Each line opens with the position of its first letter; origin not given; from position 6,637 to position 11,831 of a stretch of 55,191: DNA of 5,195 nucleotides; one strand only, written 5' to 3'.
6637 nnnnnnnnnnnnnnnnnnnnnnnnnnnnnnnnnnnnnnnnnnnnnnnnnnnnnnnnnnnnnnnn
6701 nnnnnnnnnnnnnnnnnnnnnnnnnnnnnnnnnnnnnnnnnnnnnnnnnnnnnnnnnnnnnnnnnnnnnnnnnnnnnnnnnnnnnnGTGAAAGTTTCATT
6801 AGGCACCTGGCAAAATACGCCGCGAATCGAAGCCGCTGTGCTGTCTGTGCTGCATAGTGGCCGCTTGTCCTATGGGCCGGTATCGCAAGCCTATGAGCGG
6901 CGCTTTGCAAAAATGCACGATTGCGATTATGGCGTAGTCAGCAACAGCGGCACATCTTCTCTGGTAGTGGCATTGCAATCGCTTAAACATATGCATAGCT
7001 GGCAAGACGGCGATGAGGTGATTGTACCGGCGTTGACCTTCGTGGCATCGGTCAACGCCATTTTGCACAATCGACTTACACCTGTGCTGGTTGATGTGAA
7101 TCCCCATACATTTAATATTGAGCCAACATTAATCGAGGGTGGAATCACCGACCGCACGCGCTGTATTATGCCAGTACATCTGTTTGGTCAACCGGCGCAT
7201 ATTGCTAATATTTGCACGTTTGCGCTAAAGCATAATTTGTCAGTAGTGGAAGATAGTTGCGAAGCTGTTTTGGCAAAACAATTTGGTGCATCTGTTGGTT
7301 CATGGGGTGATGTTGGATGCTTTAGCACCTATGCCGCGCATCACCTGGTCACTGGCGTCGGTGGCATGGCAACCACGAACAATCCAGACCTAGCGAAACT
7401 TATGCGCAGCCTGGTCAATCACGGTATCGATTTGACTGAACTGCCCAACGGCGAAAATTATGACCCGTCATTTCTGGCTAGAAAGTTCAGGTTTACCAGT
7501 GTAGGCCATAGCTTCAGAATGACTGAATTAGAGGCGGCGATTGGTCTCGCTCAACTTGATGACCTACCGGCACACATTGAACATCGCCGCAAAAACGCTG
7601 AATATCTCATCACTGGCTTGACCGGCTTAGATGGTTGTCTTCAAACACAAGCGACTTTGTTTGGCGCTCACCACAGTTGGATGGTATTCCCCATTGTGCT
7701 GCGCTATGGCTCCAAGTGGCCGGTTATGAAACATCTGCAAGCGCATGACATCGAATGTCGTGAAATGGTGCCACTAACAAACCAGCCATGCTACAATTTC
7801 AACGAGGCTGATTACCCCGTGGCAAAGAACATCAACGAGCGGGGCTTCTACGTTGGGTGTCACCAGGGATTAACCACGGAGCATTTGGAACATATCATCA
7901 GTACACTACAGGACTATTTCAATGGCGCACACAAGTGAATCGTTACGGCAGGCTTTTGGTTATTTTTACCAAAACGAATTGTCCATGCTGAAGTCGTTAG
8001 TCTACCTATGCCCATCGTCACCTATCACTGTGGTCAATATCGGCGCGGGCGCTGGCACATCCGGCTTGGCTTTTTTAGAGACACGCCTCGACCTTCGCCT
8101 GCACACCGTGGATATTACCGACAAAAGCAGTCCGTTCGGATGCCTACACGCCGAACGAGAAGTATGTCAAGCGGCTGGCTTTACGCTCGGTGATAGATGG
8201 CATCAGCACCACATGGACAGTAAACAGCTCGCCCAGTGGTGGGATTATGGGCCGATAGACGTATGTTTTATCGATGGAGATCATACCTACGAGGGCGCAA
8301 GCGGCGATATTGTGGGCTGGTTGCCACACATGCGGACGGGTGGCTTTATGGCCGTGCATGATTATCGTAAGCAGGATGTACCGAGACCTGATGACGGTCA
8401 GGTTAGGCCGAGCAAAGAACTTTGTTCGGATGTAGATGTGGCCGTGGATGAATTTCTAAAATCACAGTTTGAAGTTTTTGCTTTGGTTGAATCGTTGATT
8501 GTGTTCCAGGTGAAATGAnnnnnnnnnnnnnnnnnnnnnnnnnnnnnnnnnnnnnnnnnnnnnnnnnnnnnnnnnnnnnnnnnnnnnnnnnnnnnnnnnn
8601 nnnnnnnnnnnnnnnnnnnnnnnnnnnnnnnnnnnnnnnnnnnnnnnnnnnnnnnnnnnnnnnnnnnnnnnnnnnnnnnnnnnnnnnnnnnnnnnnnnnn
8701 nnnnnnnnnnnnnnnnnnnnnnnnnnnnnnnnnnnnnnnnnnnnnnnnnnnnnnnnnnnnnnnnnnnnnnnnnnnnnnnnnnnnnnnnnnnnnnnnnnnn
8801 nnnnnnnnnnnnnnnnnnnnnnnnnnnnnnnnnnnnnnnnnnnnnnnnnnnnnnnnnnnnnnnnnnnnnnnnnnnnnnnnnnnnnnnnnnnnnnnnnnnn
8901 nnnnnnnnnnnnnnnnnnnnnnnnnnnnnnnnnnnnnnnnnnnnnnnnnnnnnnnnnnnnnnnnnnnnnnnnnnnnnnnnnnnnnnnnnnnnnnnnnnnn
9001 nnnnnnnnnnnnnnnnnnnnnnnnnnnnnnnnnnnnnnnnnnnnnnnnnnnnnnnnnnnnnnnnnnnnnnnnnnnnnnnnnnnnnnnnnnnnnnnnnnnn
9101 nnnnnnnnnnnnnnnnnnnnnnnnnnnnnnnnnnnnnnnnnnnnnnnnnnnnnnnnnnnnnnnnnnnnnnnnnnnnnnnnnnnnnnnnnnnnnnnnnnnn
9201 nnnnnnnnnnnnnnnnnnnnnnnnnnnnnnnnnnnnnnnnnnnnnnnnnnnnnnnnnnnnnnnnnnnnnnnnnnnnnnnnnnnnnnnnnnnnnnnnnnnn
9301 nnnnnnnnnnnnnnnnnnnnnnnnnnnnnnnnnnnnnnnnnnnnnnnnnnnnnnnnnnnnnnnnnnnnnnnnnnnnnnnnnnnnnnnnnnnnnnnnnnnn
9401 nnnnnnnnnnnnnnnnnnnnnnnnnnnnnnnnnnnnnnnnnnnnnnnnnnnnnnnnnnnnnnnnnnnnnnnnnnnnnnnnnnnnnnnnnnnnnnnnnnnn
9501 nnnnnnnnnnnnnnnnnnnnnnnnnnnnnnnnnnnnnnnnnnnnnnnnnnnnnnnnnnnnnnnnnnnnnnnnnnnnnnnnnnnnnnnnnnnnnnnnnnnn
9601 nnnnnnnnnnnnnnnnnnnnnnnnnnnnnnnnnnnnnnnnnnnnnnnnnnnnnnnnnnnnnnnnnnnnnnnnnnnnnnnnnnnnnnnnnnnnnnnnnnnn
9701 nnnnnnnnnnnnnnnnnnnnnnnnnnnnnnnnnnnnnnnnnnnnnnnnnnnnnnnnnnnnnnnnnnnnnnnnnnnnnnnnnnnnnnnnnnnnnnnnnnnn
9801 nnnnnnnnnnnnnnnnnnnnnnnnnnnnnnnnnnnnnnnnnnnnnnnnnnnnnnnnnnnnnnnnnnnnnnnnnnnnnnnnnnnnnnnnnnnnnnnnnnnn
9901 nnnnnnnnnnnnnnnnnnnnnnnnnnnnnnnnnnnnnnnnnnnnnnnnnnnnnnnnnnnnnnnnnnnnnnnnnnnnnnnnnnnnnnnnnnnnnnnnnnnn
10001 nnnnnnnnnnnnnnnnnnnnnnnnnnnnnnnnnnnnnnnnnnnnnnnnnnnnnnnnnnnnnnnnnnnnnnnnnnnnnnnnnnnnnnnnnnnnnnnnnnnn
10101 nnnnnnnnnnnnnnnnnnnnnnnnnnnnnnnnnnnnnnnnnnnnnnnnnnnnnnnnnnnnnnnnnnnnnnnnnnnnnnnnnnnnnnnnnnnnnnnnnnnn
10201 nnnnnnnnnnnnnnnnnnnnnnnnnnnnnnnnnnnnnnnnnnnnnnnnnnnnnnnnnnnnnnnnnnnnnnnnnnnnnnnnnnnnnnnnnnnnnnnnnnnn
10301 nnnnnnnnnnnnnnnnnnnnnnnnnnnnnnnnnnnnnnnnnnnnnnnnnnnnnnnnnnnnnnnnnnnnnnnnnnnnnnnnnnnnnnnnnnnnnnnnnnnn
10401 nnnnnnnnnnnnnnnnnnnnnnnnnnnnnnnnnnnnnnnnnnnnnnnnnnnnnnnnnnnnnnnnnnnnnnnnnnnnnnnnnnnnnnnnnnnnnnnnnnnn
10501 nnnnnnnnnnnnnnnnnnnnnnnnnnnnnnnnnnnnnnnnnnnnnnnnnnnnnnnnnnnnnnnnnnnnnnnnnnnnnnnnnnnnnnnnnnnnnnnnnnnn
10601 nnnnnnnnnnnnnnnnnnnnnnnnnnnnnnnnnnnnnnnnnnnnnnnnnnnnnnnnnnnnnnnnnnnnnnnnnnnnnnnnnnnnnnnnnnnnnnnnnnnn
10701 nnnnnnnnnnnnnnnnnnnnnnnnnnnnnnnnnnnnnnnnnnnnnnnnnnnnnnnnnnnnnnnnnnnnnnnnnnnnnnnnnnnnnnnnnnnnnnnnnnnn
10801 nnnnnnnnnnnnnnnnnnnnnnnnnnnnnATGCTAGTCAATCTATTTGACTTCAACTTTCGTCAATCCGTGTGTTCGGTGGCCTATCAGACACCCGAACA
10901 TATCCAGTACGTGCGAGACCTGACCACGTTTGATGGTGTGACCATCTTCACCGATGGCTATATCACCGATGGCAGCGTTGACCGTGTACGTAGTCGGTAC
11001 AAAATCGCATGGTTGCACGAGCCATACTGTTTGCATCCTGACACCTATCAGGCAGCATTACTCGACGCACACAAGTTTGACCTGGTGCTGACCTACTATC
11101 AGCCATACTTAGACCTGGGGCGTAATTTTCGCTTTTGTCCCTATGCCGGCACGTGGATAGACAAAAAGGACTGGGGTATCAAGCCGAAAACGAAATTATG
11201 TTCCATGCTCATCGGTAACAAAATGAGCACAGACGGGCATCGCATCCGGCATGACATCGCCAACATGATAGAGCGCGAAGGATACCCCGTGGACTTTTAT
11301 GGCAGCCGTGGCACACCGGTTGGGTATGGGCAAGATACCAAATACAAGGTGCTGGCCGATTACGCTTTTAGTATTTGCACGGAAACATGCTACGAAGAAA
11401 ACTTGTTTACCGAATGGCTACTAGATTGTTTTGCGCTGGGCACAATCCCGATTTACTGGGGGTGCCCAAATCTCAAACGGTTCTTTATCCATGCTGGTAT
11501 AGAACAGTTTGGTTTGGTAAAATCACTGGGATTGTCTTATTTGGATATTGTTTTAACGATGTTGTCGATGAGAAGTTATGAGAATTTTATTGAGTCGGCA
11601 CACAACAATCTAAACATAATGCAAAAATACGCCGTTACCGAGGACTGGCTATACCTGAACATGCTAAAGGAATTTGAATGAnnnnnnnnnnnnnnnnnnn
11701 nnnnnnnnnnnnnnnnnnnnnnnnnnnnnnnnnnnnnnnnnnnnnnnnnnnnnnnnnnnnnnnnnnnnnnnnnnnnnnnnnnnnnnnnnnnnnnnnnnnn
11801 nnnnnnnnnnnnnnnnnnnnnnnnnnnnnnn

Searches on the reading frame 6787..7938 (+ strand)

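Call 7: search_protein_families(library=pfam, proteins=[window:6787-7938:+], max_evalue=0.01)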
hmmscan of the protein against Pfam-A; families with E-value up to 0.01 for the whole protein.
window:6787-7938:+ (383 aa): 2 families
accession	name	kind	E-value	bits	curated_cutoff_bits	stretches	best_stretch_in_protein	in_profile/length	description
PF01041.23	DegT_DnrJ_EryC1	-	6.8e-87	292.4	19.8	1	13-374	6-359/360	DegT/DnrJ/EryC1/StrS aminotransferase family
PF01053.26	Cys_Met_Meta_PP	-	0.0039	16.2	27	0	31-156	52-173/381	Cys/Met metabolism PLP-dependent enzyme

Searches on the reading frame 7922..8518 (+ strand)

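Call 7: search_protein_families(library=pfam, proteins=[window:7922-8518:+], max_evalue=0.01)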
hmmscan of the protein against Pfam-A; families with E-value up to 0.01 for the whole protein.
window:7922-8518:+ (198 aa): 1 family
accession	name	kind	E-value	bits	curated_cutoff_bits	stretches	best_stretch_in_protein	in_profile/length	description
PF13578.12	Methyltransf_24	-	2.5e-16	60.9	26.3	1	38-148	1-105/105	Methyltransferase domain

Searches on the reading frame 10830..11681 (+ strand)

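Call 8: search_protein_families(library=pfam, proteins=[window:10830-11681:+], max_evalue=0.01)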
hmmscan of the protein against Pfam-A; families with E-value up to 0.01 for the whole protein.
window:10830-11681:+ (283 aa): 1 family
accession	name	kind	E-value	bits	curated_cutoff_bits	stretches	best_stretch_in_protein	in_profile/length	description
PF00852.26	Glyco_transf_10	-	6.4e-05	23.1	23.9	1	118-217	2-99/182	Glycosyltransferase family 10 (fucosyltransferase) C-term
